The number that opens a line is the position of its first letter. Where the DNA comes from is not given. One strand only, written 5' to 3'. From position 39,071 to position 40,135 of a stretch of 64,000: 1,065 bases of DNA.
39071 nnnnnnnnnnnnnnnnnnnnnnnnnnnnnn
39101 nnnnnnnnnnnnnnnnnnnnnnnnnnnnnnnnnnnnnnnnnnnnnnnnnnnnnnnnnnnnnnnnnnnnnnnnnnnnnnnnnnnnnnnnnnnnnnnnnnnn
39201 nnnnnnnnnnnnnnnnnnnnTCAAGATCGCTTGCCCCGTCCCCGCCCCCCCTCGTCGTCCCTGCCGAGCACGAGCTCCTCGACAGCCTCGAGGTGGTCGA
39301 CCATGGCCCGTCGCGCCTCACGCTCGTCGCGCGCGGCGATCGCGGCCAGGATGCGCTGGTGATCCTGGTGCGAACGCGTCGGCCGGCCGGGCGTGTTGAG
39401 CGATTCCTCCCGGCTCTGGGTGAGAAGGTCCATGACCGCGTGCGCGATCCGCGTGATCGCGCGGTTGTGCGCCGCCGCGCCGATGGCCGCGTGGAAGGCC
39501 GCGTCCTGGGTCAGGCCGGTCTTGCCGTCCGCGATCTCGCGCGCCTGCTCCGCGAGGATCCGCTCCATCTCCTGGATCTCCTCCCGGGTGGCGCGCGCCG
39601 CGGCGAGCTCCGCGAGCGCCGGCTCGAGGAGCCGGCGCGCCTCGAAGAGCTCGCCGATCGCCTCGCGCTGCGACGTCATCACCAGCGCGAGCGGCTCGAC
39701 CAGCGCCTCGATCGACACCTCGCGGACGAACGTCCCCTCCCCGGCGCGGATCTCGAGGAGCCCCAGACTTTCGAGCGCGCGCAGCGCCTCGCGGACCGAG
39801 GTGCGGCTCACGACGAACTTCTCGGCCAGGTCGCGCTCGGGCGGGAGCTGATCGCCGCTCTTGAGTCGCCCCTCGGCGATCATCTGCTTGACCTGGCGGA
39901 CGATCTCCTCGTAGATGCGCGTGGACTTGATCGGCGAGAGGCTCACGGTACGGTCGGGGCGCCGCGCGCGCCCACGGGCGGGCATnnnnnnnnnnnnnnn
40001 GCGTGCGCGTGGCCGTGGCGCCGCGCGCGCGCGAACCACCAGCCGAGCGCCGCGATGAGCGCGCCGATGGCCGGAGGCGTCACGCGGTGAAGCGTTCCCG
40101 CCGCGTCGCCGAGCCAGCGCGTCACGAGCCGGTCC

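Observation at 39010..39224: Unannotated Ile/Leu leader-peptide attenuator directly upstream of ppdK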

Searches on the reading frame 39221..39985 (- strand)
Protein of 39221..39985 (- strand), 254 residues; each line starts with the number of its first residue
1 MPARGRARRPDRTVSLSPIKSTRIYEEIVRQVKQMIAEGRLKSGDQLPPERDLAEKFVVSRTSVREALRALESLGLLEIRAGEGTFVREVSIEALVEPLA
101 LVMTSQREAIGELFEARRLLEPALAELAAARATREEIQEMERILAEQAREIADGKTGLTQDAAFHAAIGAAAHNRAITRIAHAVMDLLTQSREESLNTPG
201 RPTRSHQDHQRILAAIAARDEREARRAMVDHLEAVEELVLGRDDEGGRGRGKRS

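Call 8: search_protein_families(library=pfam, proteins=[window:39221-39985:-])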
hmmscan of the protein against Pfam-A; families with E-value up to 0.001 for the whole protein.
window:39221-39985:- (254 aa): 2 families
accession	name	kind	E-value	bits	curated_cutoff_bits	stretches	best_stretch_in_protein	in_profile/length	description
PF07729.17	FCD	-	1.3e-27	97.1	24.3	1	112-233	1-124/125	FCD domain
PF00392.27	GntR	-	3.9e-23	81.3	27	1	25-87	2-64/64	Bacterial regulatory proteins, gntR family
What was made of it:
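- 39221..39985 (-): Upstream FadR-type GntR regulator gene (GntR HTH plus FCD domain), always next to the module; a possible regulator of P2 (inference). Pfam, call 8.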

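Call 33: search_protein_families(library=ncbifam, proteins=[window:39221-39985:-])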
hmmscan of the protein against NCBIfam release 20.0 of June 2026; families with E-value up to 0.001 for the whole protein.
window:39221-39985:- (254 aa): 29 families (the best 25 are shown)
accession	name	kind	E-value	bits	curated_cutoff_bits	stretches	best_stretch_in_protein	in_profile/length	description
NF003011.0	PRK03837.1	subfamily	6.8e-45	153.5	260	1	14-238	4-232/241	transcriptional regulator NanR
NF007741.0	PRK10421.1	equivalog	3e-41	141.5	311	1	21-248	5-242/262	transcriptional regulator LldR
NF007001.0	PRK09464.1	equivalog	1.8e-38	132.6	330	1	17-248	4-241/254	pyruvate dehydrogenase complex transcriptional repressor PdhR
NF007588.0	PRK10225.1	equivalog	1.4e-32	113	442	1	21-240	7-232/257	Uxu operon transcriptional regulator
NF007442.0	PRK09990.1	equivalog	1.5e-31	109.8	301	1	21-246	8-242/256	transcriptional regulator GlcC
NF008571.0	PRK11523.1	equivalog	1e-24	87.4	396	1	20-239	5-225/258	transcriptional regulator ExuR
TIGR03338.1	phnR_burk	equivalog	2.3e-23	82.9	271.5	1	29-234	17-208/212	phosphonate utilization associated transcriptional regulator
TIGR02325.1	C_P_lyase_phnF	equivalog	1.4e-16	60.7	156.8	1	23-129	8-116/238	phosphonate metabolism transcriptional regulator PhnF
NF052282.1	PLP_TF_PdxR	equivalog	2.1e-16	60.1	320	1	24-98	2-76/448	MocR-like pyridoxine biosynthesis transcription factor PdxR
TIGR02018.2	his_ut_repres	equivalog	4.3e-15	55.7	220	1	25-154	1-128/226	histidine utilization transcriptional repressor HutC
NF052290.2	MocR_like_YczR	exception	2.5e-14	52.9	487.4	1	21-126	17-120/458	MocR-like transcription factor YczR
NF052286.1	ecto_TF_EhuR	exception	3.9e-14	52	480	1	19-93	8-81/458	MocR-like ectoine utilization transcription factor EhuR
NF007292.0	PRK09764.1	equivalog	6.9e-13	48.3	281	1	24-92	6-74/240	GntR family transcriptional regulator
NF047563.1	modulin_PmtR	equivalog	2.2e-11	43.8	200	1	22-105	11-94/125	PSM export ABC transporter transcriptional regulator PmtR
TIGR02404.1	trehalos_R_Bsub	equivalog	2.3e-11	43.8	211.95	1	25-111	2-93/233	trehalose operon repressor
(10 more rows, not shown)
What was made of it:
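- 39221..39985 (-): The nearest NCBIfam models are NanR, LldR and PdhR, all below their cut-offs (call 33).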
